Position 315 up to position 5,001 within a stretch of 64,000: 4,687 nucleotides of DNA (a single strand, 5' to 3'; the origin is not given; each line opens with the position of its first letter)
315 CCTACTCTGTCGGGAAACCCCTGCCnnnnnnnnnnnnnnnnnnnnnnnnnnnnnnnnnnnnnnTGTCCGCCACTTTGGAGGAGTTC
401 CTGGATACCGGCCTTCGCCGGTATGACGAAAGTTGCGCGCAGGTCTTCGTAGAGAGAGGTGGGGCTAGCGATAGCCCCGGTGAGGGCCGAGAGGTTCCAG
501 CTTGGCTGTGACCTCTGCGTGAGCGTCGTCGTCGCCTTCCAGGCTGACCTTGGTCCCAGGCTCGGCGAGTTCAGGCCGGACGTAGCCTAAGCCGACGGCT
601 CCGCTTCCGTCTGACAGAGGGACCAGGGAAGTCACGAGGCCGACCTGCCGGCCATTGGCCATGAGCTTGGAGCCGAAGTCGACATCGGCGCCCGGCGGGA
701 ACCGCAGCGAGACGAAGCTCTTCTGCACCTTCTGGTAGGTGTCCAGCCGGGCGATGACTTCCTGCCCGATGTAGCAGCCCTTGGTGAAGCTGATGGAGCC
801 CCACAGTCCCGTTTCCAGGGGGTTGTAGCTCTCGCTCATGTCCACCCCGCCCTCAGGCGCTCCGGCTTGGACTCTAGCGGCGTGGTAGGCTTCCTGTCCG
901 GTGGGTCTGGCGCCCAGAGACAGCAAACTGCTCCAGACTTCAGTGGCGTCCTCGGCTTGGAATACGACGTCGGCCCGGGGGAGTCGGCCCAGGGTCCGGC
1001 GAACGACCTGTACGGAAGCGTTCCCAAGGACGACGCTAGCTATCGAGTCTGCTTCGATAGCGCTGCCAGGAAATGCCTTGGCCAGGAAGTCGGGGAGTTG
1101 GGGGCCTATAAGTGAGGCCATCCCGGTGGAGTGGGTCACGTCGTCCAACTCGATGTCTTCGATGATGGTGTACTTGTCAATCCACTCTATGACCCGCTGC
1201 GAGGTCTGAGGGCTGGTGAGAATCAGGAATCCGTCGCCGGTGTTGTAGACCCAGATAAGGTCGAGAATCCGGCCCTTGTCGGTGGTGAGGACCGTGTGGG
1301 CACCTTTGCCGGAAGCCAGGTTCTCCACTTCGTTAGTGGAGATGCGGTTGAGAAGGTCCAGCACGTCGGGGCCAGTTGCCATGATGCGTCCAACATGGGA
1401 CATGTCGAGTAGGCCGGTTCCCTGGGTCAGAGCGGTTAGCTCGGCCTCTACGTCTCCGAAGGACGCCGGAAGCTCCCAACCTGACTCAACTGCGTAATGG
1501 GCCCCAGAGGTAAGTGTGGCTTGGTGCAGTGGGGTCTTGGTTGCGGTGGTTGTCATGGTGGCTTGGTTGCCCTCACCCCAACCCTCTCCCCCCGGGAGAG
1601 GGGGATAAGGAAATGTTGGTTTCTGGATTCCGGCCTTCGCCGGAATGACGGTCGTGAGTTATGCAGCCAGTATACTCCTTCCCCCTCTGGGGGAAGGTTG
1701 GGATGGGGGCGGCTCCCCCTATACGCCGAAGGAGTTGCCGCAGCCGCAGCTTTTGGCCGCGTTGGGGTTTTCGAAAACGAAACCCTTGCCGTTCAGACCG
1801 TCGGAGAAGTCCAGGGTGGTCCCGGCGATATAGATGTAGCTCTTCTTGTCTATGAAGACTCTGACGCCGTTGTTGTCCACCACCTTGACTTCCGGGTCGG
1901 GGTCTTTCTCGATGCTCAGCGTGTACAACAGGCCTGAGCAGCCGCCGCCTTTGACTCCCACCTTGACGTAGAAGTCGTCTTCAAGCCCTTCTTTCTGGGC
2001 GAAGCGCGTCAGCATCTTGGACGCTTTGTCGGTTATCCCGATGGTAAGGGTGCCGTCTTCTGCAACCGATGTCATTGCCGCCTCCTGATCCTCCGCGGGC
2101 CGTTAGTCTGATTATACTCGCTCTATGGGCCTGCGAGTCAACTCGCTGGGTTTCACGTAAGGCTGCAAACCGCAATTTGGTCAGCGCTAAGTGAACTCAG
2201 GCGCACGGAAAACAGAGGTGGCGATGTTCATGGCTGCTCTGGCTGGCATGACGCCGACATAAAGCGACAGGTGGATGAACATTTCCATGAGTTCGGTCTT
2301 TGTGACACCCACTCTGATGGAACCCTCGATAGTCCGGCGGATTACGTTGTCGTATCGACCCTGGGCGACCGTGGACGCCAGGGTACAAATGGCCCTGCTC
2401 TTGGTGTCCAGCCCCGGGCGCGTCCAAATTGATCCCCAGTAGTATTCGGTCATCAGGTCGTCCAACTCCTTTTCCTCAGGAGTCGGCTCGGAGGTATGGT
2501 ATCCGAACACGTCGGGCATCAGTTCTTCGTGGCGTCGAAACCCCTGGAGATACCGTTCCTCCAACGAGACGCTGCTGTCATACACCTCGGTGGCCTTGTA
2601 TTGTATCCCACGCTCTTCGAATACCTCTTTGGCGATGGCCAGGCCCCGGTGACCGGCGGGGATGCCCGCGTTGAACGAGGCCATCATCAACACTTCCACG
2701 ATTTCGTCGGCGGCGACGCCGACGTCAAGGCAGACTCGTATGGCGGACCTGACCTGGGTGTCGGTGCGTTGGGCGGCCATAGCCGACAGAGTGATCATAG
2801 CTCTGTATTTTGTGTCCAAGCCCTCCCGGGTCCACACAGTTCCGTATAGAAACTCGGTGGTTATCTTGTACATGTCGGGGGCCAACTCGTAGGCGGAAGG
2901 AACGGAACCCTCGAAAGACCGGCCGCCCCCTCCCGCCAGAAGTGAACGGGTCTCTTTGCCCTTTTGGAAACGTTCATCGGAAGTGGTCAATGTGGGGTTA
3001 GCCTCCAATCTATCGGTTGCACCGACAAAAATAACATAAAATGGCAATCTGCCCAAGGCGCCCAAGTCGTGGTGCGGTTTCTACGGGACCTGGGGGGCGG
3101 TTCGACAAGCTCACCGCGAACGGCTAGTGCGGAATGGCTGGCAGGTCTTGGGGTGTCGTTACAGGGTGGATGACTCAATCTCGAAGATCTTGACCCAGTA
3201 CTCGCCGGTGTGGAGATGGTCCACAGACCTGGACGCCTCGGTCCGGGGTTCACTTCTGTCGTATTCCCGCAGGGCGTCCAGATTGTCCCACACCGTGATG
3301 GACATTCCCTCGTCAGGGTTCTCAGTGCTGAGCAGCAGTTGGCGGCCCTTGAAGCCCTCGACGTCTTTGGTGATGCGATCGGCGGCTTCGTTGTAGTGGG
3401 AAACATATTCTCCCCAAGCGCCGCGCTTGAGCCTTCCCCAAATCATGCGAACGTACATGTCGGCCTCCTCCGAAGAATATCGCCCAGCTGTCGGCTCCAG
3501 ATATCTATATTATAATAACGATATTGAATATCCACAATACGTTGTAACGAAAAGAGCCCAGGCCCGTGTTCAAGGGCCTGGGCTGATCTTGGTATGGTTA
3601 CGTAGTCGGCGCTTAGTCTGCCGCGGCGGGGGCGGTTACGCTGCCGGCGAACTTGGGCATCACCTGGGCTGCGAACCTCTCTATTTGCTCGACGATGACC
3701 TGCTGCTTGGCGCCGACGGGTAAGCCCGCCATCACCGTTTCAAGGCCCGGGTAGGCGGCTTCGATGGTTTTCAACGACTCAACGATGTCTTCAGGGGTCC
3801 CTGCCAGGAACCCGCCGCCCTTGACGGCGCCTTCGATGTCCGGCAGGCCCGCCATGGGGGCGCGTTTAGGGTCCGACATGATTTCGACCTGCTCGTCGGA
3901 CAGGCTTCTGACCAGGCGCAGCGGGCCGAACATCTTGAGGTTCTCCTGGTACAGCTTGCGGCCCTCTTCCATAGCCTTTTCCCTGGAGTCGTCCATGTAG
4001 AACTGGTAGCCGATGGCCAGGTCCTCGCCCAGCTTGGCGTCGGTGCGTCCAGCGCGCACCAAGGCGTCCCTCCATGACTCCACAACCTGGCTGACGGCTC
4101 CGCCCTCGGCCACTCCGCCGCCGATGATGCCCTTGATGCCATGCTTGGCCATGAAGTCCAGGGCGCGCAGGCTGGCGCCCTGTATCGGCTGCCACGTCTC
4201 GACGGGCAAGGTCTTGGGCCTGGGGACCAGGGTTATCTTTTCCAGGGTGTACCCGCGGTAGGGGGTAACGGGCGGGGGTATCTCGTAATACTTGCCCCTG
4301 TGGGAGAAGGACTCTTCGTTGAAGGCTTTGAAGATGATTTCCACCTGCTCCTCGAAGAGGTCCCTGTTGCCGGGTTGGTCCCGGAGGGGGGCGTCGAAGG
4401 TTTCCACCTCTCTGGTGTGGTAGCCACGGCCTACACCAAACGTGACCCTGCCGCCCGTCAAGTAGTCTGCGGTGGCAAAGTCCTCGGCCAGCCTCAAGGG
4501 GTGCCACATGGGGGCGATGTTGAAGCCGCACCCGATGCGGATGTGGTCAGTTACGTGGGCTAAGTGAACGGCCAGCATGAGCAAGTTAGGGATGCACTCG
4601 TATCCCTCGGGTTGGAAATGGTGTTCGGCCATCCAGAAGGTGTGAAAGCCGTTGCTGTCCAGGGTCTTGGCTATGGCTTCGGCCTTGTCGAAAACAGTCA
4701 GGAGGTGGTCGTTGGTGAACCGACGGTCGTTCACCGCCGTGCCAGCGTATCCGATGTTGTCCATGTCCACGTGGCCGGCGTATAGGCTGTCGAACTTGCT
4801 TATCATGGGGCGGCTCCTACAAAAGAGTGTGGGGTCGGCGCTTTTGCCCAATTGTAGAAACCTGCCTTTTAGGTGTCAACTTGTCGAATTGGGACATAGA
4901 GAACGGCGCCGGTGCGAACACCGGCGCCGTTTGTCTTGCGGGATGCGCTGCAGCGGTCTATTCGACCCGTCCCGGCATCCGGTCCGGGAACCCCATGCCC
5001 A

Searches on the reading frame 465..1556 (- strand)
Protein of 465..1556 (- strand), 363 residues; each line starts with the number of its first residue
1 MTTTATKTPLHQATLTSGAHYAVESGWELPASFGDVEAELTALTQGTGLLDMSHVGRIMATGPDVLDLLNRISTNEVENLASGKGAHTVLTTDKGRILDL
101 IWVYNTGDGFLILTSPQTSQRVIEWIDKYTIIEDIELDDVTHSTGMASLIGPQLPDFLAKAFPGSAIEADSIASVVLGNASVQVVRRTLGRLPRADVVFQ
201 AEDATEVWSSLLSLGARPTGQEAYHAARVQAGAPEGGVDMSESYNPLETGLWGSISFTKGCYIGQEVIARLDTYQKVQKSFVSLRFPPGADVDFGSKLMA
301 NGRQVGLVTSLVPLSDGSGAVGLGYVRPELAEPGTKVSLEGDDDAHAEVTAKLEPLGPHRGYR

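Call 58: search_protein_families(library=pfam, proteins=[window:465-1556:-], max_evalue=0.00001)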
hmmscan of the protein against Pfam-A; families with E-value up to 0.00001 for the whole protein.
window:465-1556:- (363 aa): 2 families
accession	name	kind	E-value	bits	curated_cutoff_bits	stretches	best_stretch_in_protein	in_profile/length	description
PF01571.26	GCV_T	-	1.5e-40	139.6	25.6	1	10-251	1-252/255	Aminomethyltransferase folate-binding domain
PF08669.17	GCV_T_C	-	2.8e-06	27.6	25.9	1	280-350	2-74/80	Glycine cleavage T-protein C-terminal barrel domain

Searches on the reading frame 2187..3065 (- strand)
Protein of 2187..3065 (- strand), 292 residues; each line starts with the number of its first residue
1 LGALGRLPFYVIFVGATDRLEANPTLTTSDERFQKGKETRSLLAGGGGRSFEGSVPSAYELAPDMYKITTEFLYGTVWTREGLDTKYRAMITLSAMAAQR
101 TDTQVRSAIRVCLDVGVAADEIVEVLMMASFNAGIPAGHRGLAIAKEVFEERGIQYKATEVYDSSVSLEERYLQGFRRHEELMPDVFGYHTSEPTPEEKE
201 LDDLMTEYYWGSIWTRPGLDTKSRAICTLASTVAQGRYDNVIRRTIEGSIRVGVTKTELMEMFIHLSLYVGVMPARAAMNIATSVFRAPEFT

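Call 58: search_protein_families(library=pfam, proteins=[window:2187-3065:-], max_evalue=0.00001)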
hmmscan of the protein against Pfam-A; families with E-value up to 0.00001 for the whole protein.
window:2187-3065:- (292 aa): 1 family
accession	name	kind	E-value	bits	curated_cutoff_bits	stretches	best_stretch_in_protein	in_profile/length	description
PF02627.25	CMD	-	1.5e-29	102.2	23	2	63-147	1-84/84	Carboxymuconolactone decarboxylase family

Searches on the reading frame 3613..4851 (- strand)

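Call 58: search_protein_families(library=pfam, proteins=[window:3613-4851:-], max_evalue=0.00001)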
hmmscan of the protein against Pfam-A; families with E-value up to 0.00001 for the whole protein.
window:3613-4851:- (412 aa): 1 family
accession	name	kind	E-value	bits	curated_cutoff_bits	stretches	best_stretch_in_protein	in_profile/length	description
PF00296.26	Bac_luciferase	-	4.2e-42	145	27.9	1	53-366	21-310/314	Luciferase-like monooxygenase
